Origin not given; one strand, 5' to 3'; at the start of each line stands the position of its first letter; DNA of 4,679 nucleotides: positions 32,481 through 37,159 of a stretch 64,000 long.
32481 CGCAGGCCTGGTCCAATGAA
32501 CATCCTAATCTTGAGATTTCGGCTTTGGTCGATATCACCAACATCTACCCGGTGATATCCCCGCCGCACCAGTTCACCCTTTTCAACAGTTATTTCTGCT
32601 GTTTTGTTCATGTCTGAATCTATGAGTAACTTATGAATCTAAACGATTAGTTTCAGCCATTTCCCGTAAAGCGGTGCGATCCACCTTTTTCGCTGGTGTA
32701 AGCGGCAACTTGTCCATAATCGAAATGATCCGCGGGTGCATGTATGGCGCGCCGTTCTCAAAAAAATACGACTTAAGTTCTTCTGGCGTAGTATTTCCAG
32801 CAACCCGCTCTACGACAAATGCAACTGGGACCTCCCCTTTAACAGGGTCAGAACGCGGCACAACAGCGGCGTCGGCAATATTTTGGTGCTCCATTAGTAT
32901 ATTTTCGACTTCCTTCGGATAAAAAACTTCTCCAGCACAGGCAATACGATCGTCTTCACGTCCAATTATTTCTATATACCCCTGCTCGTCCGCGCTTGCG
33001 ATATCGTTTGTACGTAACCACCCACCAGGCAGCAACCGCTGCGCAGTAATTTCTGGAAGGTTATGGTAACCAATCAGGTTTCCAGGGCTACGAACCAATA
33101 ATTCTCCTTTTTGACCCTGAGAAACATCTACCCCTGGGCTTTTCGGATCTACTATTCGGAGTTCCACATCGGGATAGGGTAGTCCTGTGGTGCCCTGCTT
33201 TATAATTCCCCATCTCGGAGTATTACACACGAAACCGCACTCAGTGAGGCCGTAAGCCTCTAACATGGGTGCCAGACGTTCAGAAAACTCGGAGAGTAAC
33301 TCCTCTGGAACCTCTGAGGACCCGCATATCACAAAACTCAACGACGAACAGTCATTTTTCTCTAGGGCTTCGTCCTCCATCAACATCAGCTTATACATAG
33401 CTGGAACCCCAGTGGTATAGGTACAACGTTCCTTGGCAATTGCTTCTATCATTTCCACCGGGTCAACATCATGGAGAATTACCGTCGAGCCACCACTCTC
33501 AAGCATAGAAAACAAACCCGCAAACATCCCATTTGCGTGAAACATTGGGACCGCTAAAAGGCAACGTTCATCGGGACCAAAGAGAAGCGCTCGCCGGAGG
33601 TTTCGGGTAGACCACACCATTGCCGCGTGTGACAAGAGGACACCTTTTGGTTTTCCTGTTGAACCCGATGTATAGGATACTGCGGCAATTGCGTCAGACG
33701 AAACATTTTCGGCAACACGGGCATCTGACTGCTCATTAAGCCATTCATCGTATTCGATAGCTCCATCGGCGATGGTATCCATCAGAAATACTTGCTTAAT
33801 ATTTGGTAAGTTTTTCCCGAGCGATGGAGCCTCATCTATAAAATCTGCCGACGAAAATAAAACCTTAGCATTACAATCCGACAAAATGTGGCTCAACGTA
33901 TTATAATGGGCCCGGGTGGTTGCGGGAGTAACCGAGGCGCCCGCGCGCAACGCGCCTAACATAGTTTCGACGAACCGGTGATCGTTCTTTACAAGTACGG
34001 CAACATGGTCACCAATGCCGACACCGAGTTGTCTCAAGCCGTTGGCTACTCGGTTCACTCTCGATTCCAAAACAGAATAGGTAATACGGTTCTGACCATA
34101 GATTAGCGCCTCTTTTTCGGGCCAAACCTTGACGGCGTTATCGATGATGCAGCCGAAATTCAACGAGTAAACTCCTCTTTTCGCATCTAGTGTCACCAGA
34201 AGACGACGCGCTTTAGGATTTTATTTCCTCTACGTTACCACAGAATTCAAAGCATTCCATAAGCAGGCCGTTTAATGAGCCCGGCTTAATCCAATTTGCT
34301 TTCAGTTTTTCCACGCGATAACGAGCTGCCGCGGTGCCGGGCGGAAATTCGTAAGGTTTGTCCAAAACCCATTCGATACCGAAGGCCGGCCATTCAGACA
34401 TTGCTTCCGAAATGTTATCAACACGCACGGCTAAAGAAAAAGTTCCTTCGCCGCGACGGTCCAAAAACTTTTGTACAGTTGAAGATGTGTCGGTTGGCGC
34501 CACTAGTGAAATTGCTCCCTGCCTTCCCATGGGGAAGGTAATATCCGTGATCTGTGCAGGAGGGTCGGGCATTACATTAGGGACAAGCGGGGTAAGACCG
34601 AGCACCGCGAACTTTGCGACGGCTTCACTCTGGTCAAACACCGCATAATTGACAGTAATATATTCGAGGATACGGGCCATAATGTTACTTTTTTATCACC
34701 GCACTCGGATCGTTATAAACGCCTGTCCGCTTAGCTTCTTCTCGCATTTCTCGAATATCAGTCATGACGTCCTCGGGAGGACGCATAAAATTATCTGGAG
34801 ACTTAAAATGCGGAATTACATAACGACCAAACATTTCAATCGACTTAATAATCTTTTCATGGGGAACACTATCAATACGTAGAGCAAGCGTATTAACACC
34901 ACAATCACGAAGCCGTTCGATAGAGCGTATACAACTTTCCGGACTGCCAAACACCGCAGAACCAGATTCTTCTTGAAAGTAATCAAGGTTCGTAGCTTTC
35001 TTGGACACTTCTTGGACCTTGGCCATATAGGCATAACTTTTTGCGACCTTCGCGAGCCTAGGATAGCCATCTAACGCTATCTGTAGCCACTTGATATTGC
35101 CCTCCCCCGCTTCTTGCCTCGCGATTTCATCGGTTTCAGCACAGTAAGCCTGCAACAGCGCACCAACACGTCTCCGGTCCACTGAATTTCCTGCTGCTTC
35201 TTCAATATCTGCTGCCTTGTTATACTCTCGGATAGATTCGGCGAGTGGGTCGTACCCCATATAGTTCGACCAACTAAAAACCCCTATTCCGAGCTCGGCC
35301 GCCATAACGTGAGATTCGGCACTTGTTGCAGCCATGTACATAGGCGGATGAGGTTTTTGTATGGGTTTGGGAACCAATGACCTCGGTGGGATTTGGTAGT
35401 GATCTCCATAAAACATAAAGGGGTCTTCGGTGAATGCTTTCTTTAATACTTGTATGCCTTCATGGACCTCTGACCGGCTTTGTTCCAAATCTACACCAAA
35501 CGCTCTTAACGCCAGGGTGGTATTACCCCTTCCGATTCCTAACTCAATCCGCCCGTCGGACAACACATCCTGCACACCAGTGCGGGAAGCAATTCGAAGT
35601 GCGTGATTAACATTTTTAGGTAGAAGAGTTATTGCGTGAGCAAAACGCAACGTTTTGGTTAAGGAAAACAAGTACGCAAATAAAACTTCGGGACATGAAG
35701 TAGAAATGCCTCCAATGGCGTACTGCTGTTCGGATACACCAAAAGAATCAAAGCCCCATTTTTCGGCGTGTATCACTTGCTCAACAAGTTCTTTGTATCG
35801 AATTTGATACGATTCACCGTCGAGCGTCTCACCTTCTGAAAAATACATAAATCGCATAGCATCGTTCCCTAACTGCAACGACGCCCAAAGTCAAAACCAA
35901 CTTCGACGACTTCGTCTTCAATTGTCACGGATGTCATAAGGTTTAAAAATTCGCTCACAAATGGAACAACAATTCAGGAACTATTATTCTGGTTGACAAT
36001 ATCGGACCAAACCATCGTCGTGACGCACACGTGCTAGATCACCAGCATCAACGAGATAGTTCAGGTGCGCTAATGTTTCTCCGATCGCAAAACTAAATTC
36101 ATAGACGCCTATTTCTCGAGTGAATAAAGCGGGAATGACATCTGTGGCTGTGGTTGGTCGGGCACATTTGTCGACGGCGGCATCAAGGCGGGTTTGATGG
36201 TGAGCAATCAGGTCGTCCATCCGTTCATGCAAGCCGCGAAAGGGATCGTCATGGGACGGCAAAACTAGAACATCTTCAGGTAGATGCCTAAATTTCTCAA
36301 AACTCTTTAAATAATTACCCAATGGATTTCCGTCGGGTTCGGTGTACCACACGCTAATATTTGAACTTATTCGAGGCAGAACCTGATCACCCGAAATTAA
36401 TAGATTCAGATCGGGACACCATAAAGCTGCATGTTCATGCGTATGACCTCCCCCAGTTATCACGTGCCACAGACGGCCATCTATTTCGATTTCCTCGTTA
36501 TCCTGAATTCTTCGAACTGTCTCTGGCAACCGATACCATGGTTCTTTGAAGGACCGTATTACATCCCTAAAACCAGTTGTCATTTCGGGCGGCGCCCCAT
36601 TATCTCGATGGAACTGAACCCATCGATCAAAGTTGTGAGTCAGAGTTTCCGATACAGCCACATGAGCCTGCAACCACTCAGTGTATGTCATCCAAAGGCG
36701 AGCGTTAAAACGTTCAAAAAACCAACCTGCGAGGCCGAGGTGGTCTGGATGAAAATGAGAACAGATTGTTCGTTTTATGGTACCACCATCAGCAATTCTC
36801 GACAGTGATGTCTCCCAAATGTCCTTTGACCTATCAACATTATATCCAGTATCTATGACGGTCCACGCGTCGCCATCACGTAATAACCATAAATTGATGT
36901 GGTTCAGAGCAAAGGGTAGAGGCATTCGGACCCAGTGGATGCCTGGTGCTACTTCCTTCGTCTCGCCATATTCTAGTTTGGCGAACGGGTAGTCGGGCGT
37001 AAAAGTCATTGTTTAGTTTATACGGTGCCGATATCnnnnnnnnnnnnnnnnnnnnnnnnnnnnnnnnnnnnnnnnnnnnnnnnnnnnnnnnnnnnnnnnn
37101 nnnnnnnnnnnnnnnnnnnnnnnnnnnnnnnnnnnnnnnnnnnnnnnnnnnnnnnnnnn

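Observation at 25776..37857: Convergent two-operon CoA-dependent oxygenase/hydrolase island of unknown substrate (best candidate for an undescribed system)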

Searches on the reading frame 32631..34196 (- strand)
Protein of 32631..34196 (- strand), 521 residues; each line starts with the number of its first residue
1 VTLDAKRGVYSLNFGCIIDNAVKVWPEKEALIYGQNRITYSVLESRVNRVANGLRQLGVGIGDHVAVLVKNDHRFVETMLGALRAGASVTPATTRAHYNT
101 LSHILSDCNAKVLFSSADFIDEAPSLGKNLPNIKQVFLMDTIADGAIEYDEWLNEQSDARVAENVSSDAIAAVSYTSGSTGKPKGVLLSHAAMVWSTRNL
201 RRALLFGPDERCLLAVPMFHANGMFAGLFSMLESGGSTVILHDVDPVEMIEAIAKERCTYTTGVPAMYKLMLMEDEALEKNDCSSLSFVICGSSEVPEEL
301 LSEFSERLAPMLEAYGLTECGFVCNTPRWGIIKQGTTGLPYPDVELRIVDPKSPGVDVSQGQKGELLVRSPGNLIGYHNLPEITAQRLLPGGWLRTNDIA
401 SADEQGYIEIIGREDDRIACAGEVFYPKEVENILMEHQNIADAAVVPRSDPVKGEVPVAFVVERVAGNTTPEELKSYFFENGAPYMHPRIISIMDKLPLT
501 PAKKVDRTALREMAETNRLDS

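Call 4: search_protein_families(library=pfam, proteins=[window:32631-34196:-], max_evalue=0.01)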
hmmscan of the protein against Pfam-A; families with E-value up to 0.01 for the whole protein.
window:32631-34196:- (521 aa): 2 families
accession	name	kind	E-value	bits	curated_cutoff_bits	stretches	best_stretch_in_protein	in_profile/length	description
PF00501.34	AMP-binding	-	1.1e-86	291.6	29.9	1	20-378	3-384/384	AMP-binding enzyme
PF13193.12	AMP-binding_C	-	2.6e-18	67.1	24.5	1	429-504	1-76/76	AMP-binding enzyme C-terminal domain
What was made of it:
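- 32631..34196 (-): ANL acyl-CoA ligase of Module 2. AMP-binding 292 bits (call 4).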

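Call 6: search_protein_families(library=ncbifam, proteins=[window:32631-34196:-], max_evalue=0.001)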
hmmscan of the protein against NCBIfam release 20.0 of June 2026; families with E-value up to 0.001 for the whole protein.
window:32631-34196:- (521 aa): 109 families (the best 25 are shown)
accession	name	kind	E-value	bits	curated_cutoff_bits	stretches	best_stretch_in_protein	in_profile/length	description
NF004837.0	PRK06187.1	subfamily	1.2e-125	419.8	476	1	10-517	6-525/531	long-chain-fatty-acid--CoA ligase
NF005801.1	PRK07656.1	equivalog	9.4e-84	281.8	657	1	17-511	6-500/500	FadD3 family acyl-CoA ligase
NF006182.0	PRK08316.1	subfamily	2.8e-83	280.2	663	1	16-515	15-518/523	fatty acyl-CoA synthetase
NF005702.0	PRK07514.1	subfamily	9.8e-81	271.6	558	1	35-514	27-500/506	malonyl-CoA synthase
NF004114.0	PRK05605.1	equivalog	5.1e-80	269.4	766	2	143-514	192-569/575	long-chain-fatty-acid--CoA ligase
NF004758.0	PRK06087.1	equivalog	1.6e-76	257.9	736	1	20-512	32-533/548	medium-chain fatty-acid--CoA ligase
NF052269.1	Staph_lig_FadD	equivalog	6.2e-76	255.7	650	1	35-516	25-495/499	long-chain-fatty-acid--CoA ligase FadD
NF005857.1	PRK07786.1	exception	1.5e-75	254.7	733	1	24-512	21-510/513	fatty-acid--CoA ligase FadD5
NF006181.0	PRK08314.1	subfamily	1.7e-74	251.1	705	2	144-516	181-556/563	long-chain-fatty-acid--CoA ligase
NF005307.0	PRK06839.1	equivalog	3.6e-73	246.9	748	1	18-513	8-492/496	o-succinylbenzoate--CoA ligase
TIGR02262.1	benz_CoA_lig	subfamily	6.9e-72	242.8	375.25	1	19-513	12-508/508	benzoate-CoA ligase family protein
NF004822.0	PRK06178.1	equivalog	6.3e-71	239.6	782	2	139-516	184-569/571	acyl-CoA synthetase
NF005714.0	PRK07529.1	subfamily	9.7e-71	238.9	632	1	34-517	60-579/640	acyl-CoA synthetase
NF002966.0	PRK03640.1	equivalog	4.5e-70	236.6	556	1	21-515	11-481/483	o-succinylbenzoate--CoA ligase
NF009233.0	PRK12583.1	subfamily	9.6e-70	235.5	832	1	17-514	23-550/558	fatty acid CoA ligase family protein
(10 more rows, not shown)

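Call 32: search_solved_structures(query=window:32631-34196:-, max_evalue=1e-30)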
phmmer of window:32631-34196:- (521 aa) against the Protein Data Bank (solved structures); distinct sequences matched with E-value up to 1e-30: 97 (the best 60 are shown).
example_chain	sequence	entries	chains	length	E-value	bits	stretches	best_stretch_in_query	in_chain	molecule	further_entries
8weu_A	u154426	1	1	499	3.7e-70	240.2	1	23-510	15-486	Fatty-acyl-CoA synthase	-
8wev_A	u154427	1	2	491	4.2e-70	240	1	23-510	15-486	Feruloyl-CoA Synthetase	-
8r2q_A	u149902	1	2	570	5.8e-65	223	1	23-511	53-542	Probable fatty-acid-CoA ligase FadD5 (Fatty-acid-CoA synthetase) (Fatty-acid-CoA synthase)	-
6mfy_A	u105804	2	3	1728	4.6e-60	206.9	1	20-512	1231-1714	Linear gramicidin synthase subunit A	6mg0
6mfz_A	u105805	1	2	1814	5.1e-60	206.7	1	20-512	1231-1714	Linear gramicidin synthase subunit A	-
9be3_A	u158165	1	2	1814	5.2e-60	206.7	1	20-512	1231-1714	Linear gramicidin synthase subunit A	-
9be4_A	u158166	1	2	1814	5.2e-60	206.7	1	20-512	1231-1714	Linear gramicidin synthase subunit A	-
9meh_A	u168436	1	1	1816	5.2e-60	206.7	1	20-512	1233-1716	Linear gramicidin synthase subunit A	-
1ult_A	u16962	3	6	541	2.4e-58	201.2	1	18-513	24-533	long chain fatty acid-CoA ligase | long-chain-fatty-acid-CoA synthetase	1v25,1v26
3a9u_A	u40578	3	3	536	3.9e-56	193.9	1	27-513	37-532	4-coumarate--CoA ligase | 4-coumarate:CoA ligase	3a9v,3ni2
5bsw_A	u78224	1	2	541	1.4e-54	188.7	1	25-512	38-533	4-coumarate--CoA ligase 2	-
5bsm_A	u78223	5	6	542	2.6e-54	187.9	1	25-512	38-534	4-coumarate--CoA ligase 2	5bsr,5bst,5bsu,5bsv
5u95_A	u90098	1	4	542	4.9e-54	187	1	25-512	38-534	4-coumarate--CoA ligase 2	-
4gxq_A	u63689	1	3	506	1.8e-53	185.1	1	35-513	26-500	Malonyl CoA synthetase, Benzoate-CoA ligase Chimeric protein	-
4fuq_A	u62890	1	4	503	1e-51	179.3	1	35-513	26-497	Malonyl CoA synthetase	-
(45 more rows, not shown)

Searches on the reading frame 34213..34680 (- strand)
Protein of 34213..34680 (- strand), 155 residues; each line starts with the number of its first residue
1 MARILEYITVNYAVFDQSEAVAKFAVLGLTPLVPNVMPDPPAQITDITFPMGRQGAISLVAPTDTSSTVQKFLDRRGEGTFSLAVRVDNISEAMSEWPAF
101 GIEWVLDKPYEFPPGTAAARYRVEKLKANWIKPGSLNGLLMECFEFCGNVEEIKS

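Call 4: search_protein_families(library=pfam, proteins=[window:34213-34680:-], max_evalue=0.01)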
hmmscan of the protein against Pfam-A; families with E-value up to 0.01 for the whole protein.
window:34213-34680:- (155 aa): 2 families
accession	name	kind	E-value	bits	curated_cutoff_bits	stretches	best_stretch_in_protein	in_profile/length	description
PF13669.12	Glyoxalase_4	-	1.7e-08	35.2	27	1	10-109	3-97/109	Glyoxalase/Bleomycin resistance protein/Dioxygenase superfamily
PF14696.12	Glyoxalase_5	-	0.0046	17.5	27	1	51-97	45-91/139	Hydroxyphenylpyruvate dioxygenase, HPPD, N-terminal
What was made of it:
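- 34213..34680 (-): VOC protein resembling methylmalonyl-CoA epimerase (Module 2). Glyoxalase_4 at 35 bits (call 4).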

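Call 6: search_protein_families(library=ncbifam, proteins=[window:34213-34680:-], max_evalue=0.001)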
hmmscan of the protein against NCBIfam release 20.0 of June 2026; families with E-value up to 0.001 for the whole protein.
window:34213-34680:- (155 aa): 1 family
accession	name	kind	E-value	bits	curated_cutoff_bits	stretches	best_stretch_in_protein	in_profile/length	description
TIGR03081.1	metmalonyl_epim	equivalog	2.4e-11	44.3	114.95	1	10-111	5-105/129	methylmalonyl-CoA epimerase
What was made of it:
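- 34213..34680 (-): TIGR03081 at 44 bits, below the 115-bit cut-off (call 6).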

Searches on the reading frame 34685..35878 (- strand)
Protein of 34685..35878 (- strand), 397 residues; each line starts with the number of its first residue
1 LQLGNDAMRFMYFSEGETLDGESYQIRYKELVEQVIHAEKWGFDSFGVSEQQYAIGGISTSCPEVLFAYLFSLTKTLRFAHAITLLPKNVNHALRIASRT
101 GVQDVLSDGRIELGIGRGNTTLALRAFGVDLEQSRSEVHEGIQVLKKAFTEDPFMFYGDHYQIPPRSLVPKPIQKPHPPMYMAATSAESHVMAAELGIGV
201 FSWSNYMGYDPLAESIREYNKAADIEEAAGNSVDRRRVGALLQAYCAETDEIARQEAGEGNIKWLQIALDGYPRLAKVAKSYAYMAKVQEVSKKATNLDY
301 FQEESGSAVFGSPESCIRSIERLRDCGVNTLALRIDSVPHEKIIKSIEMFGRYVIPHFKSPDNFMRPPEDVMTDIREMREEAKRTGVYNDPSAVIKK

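Call 4: search_protein_families(library=pfam, proteins=[window:34685-35878:-], max_evalue=0.01)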
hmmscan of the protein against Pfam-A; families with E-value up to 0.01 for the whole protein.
window:34685-35878:- (397 aa): 1 family
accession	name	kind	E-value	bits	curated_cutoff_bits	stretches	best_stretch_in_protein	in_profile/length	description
PF00296.26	Bac_luciferase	-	1.2e-45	156.7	27.9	1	8-329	1-313/314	Luciferase-like monooxygenase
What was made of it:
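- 34685..35878 (-): Luciferase-like flavin-dependent monooxygenase (Module 2). The true start is probably the ATG at 35857. Bac_luciferase 157 bits (call 4).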

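Call 6: search_protein_families(library=ncbifam, proteins=[window:34685-35878:-], max_evalue=0.001)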
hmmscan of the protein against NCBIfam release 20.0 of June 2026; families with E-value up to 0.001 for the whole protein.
window:34685-35878:- (397 aa): 26 families (the best 25 are shown)
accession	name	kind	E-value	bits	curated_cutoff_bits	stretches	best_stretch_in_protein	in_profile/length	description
TIGR04020.1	seco_metab_LLM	subfamily_domain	2e-30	106.1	244.45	1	10-349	3-336/341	MupA/Atu3671 family FMN-dependent luciferase-like monooxygenase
TIGR03858.1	LLM_2I7G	subfamily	1.5e-25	89.9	462.25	1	22-358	19-336/337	Atu2307/SP_0267 family LLM class monooxygenase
TIGR03619.1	F420_Rv2161c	subfamily_domain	2.4e-25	89.6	166.9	1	37-237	6-216/247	TIGR03619 family F420-dependent LLM class oxidoreductase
TIGR04027.1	LLM_KPN_01858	hypoth_equivalog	4.9e-25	88.2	412.9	1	18-155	9-144/326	putative FMN-dependent luciferase-like monooxygenase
TIGR03558.1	oxido_grp_1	subfamily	1.8e-22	80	166.95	1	24-349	15-321/325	MsnO8 family LLM class oxidoreductase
NF052254.1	luciferase_Alph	exception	7.2e-20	71.5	600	1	28-203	21-193/354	luciferase subunit alpha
TIGR04036.1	LLM_CE1758_fam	subfamily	1.7e-18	66.6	479.1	1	26-253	25-248/355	CE1758 family FMN-dependent luciferase-like monooxygenase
TIGR03560.1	F420_Rv1855c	subfamily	2.6e-18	66.7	231.4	1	23-184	8-174/227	TIGR03560 family F420-dependent LLM class oxidoreductase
TIGR04021.1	LLM_DMSO2_sfnG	equivalog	1.2e-15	57.7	382.95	1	37-359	36-346/350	dimethylsulfone monooxygenase SfnG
NF052255.1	luciferase_Beta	exception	1.7e-14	53.7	500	1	23-259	16-247/325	luciferase subunit beta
NF001939.1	PRK00719.1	subfamily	2.8e-13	49.4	510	1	58-259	50-242/373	alkanesulfonate monooxygenase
TIGR03565.1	alk_sulf_monoox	equivalog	3.9e-13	49.2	518.2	1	61-259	53-242/346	FMNH2-dependent alkanesulfonate monooxygenase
TIGR03571.1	lucif_BA3436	subfamily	4.6e-13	49.1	303.9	1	63-204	69-208/304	TIGR03571 family LLM class oxidoreductase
TIGR03621.1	F420_MSMEG_2516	subfamily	2.3e-11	43.4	213.15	1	28-193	13-166/295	TIGR03621 family F420-dependent LLM class oxidoreductase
TIGR03564.1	F420_MSMEG_4879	subfamily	4.5e-11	42.9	234.25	1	86-204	47-164/265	TIGR03564 family F420-dependent LLM class oxidoreductase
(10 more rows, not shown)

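Call 31: search_solved_structures(query=window:34685-35878:-, max_evalue=0.00001)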
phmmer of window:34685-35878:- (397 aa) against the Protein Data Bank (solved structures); distinct sequences matched with E-value up to 0.00001: 18.
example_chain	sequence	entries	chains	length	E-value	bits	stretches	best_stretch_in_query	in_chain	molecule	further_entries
7bip_A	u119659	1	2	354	8.4e-23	84.5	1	37-361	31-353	Luciferase-like monooxygenase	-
8cbb_A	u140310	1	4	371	4.1e-21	79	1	38-360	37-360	Alkanal monooxygenase alpha chain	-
8k74_A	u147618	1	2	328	1.7e-18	70.3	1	18-167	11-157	Alkanal monooxygenase alpha chain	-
1brl_A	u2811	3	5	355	8.7e-17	64.7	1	29-204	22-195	BACTERIAL LUCIFERASE | Alkanal monooxygenase alpha chain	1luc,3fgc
6ket_A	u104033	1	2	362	8.3e-16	61.5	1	20-337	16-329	PuwE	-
2i7g_A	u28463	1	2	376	1.9e-14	57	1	26-249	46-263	Monooxygenase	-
8qpm_A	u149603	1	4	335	3.3e-10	43.1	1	96-359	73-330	5,10-methylenetetrahydromethanopterin reductase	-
8qpl_A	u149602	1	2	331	4.5e-10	42.6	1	96-359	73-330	5,10-methylenetetrahydromethanopterin reductase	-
8qq8_A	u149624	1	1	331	4.5e-10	42.6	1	96-359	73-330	5,10-methylenetetrahydromethanopterin reductase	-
7jv3_A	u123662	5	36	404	1.3e-09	41.1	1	64-258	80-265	Alkanesulfonate monooxygenase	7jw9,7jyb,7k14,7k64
1brl_B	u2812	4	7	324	1.8e-09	40.7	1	28-206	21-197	BACTERIAL LUCIFERASE | BETA2 LUCIFERASE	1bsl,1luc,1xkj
3fgc_B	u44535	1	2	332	1.9e-09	40.6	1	28-206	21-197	Alkanal monooxygenase beta chain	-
6fri_A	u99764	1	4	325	9.7e-09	38.2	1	36-240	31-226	Alkanal monooxygenase beta chain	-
4uwm_A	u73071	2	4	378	3.9e-07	33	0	32-265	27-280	3,6-DIKETOCAMPHANE 1,6 MONOOXYGENASE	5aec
1m41_A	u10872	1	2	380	1.7e-06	30.9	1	61-205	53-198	FMNH2-dependent alkanesulfonate monooxygenase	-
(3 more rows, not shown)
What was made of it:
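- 34685..35878 (-): Nearest structures are uncharacterised LLMs and LuxA (call 31).
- Closest known: Two-component luciferase-like monooxygenases. Same: The Module 2 LLM has the Bac_luciferase fold family (157 bits), and its nearest structures are LLMs and LuxA (calls 4, 31).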

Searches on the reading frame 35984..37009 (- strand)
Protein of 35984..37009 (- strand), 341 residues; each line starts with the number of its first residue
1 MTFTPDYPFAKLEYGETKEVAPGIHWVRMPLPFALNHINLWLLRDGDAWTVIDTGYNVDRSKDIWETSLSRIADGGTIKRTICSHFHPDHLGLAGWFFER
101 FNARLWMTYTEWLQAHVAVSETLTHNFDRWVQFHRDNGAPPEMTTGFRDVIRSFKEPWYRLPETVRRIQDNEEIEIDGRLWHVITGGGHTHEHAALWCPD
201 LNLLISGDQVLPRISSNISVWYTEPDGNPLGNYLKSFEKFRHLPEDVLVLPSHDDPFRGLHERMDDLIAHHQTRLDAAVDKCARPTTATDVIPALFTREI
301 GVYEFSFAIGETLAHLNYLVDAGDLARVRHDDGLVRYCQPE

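Call 4: search_protein_families(library=pfam, proteins=[window:35984-37009:-], max_evalue=0.01)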
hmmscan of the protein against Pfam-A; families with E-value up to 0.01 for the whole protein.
window:35984-37009:- (341 aa): 2 families
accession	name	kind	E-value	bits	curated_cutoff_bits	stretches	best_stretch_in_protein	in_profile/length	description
PF00753.33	Lactamase_B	-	1.6e-24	87.4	22.7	1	38-253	6-196/196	Metallo-beta-lactamase superfamily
PF21221.3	B_lactamase-like_C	-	2.7e-15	56.3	27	1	282-325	2-46/46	Metallo-beta-lactamase-like, C-terminal domain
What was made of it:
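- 35984..37009 (-): MBL-fold hydrolase with winged-helix C domain, a convergent partner of Module 1. Pfam (call 4).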

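Call 6: search_protein_families(library=ncbifam, proteins=[window:35984-37009:-], max_evalue=0.001)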
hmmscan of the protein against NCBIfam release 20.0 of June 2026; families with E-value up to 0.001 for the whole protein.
window:35984-37009:- (341 aa): 6 families
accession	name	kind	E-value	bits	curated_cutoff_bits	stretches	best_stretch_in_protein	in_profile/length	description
NF053820.1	MBLfold_Strvi7410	exception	2.3e-25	89.7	525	1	21-332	6-336/343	Strvi_7410 family MBL fold metallo-hydrolase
TIGR03413.1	GSH_gloB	equivalog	2.7e-08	33.5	200.8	1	157-254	77-165/248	hydroxyacylglutathione hydrolase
NF012229.1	bla_class_B_core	domain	4.1e-06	27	100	1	40-198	18-138/139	metallo-beta-lactamase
NF033088.2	bla_subclass_B1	equivalog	2.5e-05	24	200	1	39-255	32-202/217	subclass B1 metallo-beta-lactamase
NF033582.2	blaALI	exception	6e-05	23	450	0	167-255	142-227/245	ALI family subclass B1 metallo-beta-lactamase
TIGR04558.1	SoxH_rel_PQQ_1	hypoth_equivalog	0.00083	18.5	300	0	38-129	34-123/285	quinoprotein relay system zinc metallohydrolase 1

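Call 33: search_solved_structures(query=window:35984-37009:-, max_evalue=0.001)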
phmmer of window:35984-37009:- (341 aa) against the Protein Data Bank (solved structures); distinct sequences matched with E-value up to 0.001: 24.
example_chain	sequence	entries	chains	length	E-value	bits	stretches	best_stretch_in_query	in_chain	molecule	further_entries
6ao1_A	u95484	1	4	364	1.7e-82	280.8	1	6-337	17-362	Beta-lactamase domain protein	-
5i0p_A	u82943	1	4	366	1.4e-80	274.5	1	5-339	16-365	Beta-lactamase domain protein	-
5u8o_A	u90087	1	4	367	5.7e-80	272.5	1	5-337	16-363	Zn-dependent hydrolase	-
2zo4_A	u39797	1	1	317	4.9e-42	147.7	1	18-327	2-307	Metallo-beta-lactamase family protein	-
8zxg_A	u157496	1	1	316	5.9e-12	48.7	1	24-319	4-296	Paraoxonase from Bacillus sp. strain S3wahi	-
7r3f_A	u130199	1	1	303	3.4e-06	29.7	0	158-259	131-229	2-aminobenzoylacetyl-CoA thioesterase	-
8dq0_A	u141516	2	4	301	3.6e-06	29.6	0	158-259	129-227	2-aminobenzoylacetyl-CoA thioesterase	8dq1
2q0i_A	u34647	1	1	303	3.7e-06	29.6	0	158-259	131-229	Quinolone signal response protein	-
5hio_A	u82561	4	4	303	3.7e-06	29.6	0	158-259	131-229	PqsE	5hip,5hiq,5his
2vw8_A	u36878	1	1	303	3.7e-06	29.6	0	158-259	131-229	PA1000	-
7kgw_A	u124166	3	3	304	4e-06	29.5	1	38-259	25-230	2-aminobenzoylacetyl-CoA thioesterase | Quinolone signal response protein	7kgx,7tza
7r3j_A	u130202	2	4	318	4.2e-06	29.4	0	158-259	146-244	2-aminobenzoylacetyl-CoA thioesterase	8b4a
3dh8_A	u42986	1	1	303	4.2e-06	29.4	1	38-259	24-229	Uncharacterized protein PA1000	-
2q0j_A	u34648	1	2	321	4.3e-06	29.4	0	158-259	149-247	Quinolone signal response protein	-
7tz9_A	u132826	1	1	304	1.7e-05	27.5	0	38-259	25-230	Quinolone signal response protein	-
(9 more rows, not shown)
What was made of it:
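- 35984..37009 (-): 281 bits to the uncharacterised structures 6ao1, 5i0p and 5u8o (call 33).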
